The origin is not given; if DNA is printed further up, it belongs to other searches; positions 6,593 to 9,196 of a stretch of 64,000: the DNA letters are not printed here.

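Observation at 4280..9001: AAA+ ATPase / dead-phosphatase / WYL regulator / acidic protein cassette beside a type IV nuclease: candidate uncharacterised defence or conflict system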

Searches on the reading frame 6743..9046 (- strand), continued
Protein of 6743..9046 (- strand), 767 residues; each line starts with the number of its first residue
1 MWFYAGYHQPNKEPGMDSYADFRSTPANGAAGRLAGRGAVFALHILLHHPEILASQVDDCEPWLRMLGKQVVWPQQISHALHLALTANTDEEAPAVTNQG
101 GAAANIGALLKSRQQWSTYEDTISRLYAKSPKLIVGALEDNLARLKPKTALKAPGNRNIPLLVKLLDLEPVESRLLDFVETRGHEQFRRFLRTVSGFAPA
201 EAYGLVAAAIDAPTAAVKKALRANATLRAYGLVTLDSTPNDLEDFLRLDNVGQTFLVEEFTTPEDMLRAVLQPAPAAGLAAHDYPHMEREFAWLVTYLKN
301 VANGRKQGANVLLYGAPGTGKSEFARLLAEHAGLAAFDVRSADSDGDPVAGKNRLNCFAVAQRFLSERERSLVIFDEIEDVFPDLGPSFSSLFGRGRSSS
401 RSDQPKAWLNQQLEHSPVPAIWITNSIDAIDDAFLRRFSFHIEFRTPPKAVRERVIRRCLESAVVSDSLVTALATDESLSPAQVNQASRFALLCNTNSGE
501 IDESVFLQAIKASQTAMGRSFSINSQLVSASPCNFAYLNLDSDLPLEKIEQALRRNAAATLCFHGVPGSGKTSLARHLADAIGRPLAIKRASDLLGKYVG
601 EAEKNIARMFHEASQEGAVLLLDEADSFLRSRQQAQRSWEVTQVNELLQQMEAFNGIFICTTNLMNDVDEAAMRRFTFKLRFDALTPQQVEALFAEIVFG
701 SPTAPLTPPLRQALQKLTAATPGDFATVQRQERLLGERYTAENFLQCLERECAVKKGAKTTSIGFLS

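Call 88: get_annotated_region(hit=H13, flank=5000)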
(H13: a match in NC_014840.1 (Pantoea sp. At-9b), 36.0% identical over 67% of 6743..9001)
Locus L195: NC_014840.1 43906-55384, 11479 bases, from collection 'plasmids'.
description: Pantoea sp. At-9b plasmid pPAT9B03, complete sequence
organism: Pantoea sp. At-9b (NCBI taxid 592316)
taxonomy: Bacteria; Pseudomonadota; Gammaproteobacteria; Enterobacterales; Erwiniaceae; Pantoea; Pantoea sp. At-9b
host: -; source: -; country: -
typing (MOB-suite, as given by PLSDB): non-mobilizable
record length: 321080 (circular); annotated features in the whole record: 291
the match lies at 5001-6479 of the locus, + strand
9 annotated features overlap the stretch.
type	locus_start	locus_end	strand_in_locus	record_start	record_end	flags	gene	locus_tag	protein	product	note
CDS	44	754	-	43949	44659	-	-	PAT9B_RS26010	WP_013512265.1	helix-turn-helix transcriptional regulator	-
CDS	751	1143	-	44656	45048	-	-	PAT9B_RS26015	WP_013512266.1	amino acid-binding protein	-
CDS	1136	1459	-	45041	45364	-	-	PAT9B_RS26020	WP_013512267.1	antibiotic biosynthesis monooxygenase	-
CDS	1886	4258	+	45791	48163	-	-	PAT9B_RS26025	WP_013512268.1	membrane-bound PQQ-dependent dehydrogenase, glucose/quinate/shikimate family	-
CDS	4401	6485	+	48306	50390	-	-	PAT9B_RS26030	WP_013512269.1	ATP-binding protein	-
CDS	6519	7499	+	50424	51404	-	-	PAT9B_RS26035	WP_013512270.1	WYL domain-containing protein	-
CDS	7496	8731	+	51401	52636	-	-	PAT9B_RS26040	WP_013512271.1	hypothetical protein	-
CDS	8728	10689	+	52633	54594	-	-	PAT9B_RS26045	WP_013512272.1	hypothetical protein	-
CDS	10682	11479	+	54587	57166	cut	-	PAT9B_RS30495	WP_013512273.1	SNF2-related protein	-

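Call 89: get_annotated_region(hit=H16, flank=5000)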
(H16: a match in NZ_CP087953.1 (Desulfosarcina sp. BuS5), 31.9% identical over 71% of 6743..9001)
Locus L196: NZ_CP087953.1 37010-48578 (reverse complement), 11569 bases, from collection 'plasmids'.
description: Desulfosarcina sp. BuS5 plasmid unnamed1, complete sequence
organism: Desulfosarcina sp. BuS5 (NCBI taxid 933262)
taxonomy: Bacteria; Thermodesulfobacteriota; Desulfobacteria; Desulfobacterales; Desulfosarcinaceae; Desulfosarcina; Desulfosarcina sp. BuS5
host: -; source: -; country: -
typing (MOB-suite, as given by PLSDB): non-mobilizable
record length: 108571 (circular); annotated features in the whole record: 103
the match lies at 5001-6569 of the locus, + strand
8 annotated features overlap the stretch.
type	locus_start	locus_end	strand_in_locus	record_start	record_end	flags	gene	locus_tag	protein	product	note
CDS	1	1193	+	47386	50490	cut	-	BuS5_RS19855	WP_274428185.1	Tn3 family transposase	-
CDS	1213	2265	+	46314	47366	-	-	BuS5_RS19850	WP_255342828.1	Y-family DNA polymerase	-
CDS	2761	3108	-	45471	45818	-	-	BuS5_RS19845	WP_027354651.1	hypothetical protein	-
CDS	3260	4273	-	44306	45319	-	-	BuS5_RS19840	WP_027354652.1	WYL domain-containing protein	-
CDS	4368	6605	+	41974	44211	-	-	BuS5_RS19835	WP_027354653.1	AAA family ATPase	-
CDS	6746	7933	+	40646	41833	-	-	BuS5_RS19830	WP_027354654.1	hypothetical protein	-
CDS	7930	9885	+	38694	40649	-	-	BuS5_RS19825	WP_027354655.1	hypothetical protein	-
CDS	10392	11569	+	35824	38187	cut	-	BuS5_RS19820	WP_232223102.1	helicase-related protein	-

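Call 90: get_annotated_region(hit=H17, flank=5000)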
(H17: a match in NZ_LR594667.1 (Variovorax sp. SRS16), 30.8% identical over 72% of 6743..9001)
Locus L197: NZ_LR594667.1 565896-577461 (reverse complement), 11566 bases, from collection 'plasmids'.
description: Variovorax sp. SRS16 plasmid 2
organism: Variovorax sp. SRS16 (NCBI taxid 282217)
taxonomy: Bacteria; Pseudomonadota; Betaproteobacteria; Burkholderiales; Comamonadaceae; Variovorax; Variovorax sp. SRS16
host: -; source: linuron-contaminated soil; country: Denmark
typing (MOB-suite, as given by PLSDB): non-mobilizable
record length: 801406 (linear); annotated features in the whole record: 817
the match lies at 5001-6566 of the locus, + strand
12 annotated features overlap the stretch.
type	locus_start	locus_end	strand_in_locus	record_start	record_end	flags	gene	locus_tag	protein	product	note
CDS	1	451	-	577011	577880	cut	-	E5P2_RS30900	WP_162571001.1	hypothetical protein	-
CDS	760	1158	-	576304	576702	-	-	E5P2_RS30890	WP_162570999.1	hypothetical protein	-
CDS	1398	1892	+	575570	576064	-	-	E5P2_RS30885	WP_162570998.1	H-NS family nucleoid-associated regulatory protein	GO:0006355 - regulation of DNA-templated transcription [Evidence IEA]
CDS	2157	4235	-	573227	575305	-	-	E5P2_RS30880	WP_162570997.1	helicase C-terminal domain-containing protein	GO:0006139 - nucleobase-containing compound metabolic process [Evidence IEA]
CDS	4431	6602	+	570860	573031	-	-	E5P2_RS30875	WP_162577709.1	AAA family ATPase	-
CDS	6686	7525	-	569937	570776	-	-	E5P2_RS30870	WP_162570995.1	HDOD domain-containing protein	-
CDS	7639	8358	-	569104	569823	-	-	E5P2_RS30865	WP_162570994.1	Crp/Fnr family transcriptional regulator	GO:0006355 - regulation of DNA-templated transcription [Evidence IEA]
CDS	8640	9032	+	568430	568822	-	-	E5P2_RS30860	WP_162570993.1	DUF4326 domain-containing protein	-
CDS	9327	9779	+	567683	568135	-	-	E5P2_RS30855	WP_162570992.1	hypothetical protein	-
CDS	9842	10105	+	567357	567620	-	-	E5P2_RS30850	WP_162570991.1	hypothetical protein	-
CDS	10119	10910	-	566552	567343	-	-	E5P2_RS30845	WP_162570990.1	hypothetical protein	-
CDS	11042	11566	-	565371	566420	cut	-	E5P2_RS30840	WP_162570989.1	hypothetical protein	-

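Call 91: get_annotated_region(hit=H20, flank=5000)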
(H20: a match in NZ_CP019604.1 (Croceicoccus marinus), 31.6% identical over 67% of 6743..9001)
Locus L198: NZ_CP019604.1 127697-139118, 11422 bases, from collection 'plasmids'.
description: Croceicoccus marinus strain E4A9 plasmid pCME4A9II, complete sequence
organism: Croceicoccus marinus (NCBI taxid 450378)
taxonomy: Bacteria; Pseudomonadota; Alphaproteobacteria; Sphingomonadales; Erythrobacteraceae; Croceicoccus; Croceicoccus marinus
host: -; source: -; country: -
typing (MOB-suite, as given by PLSDB): non-mobilizable; replicon rep_cluster_91
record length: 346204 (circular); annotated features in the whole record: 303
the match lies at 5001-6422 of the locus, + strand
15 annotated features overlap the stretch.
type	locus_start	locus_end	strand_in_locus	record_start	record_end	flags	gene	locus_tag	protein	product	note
CDS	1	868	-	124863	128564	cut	-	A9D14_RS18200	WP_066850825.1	AAA family ATPase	GO:0006302 - double-strand break repair [Evidence IEA]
CDS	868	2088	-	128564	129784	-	-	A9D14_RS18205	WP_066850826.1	exonuclease SbcCD subunit D C-terminal domain-containing protein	-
CDS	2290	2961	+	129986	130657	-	-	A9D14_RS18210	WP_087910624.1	HEPN domain-containing protein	-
CDS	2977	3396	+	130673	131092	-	-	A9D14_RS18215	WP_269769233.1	DUF6508 domain-containing protein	-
CDS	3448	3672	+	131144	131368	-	-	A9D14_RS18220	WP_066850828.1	type II toxin-antitoxin system ParD family antitoxin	GO:0051983 - regulation of chromosome segregation [Evidence IEA]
CDS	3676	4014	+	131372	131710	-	-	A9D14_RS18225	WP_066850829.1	type II toxin-antitoxin system RelE/ParE family toxin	GO:0030541 - plasmid partitioning [Evidence IEA]; GO:0051290 - protein heterotetramerization [Evidence IEA]; GO:0009432 ...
CDS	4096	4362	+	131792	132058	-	-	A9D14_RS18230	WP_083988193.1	WGR domain-containing protein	-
CDS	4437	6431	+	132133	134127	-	-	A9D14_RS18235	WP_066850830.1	AAA family ATPase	-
CDS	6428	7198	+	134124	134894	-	-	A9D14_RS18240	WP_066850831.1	PD-(D/E)XK nuclease family protein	-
CDS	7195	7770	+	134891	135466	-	-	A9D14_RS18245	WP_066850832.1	hypothetical protein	-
CDS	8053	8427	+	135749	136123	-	-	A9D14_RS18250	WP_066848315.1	transposase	GO:0006313 - DNA transposition [Evidence IEA]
CDS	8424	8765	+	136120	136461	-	tnpB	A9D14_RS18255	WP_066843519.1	IS66 family insertion sequence element accessory protein TnpB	-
CDS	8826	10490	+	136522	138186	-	-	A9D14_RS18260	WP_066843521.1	IS66 family transposase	-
CDS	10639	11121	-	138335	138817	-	-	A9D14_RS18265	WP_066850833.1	hypothetical protein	-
CDS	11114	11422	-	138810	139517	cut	-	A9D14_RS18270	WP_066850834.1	hypothetical protein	-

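Call 94: search_protein_families(library=padloc, proteins=[L195:7496-8731:+, L195:8728-10689:+], max_evalue=0.001)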
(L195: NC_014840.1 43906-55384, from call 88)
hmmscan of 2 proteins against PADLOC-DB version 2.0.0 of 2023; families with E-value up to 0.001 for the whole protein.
L195:7496-8731:+ (411 aa): 0 families

L195:8728-10689:+ (653 aa): 1 family
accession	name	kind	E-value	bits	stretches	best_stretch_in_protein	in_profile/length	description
PDLC03829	ZacB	-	8.4e-08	29.5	0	304-365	293-336/586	-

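Call 95: search_protein_families(library=pfam, proteins=[L195:7496-8731:+, L195:8728-10689:+], max_evalue=0.001)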
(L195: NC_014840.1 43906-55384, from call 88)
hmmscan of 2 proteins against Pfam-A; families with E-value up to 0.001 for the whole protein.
L195:7496-8731:+ (411 aa): 0 families

L195:8728-10689:+ (653 aa): 2 families
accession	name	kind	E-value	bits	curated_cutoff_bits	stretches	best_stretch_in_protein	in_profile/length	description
PF13091.12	PLDc_2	-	3.5e-05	24.1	27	0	283-361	55-113/132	PLD-like domain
PF06087.18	Tyr-DNA_phospho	-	0.00014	21.3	22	0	303-377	339-414/445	Tyrosyl-DNA phosphodiesterase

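Call 116: search_dna_similar(query=window:6743-9001:-, collection=phages, mode=protein, max_evalue=1e-20, max_rows=12)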
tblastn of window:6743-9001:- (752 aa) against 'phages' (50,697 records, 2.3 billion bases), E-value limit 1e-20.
Records with a match: 1; places in all: 1; records where one place covers at least 80% of the query: 0.
Best place of each record, by identity: <60% 1.
By first word of the organism name: Bacteriophage 1.
By host as written in the record: - 1.
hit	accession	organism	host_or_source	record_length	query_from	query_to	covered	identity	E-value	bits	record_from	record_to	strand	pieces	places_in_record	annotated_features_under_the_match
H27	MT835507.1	Bacteriophage sp.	human fecal samples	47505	247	751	67%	37.2%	3e-88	310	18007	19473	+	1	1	record has no annotation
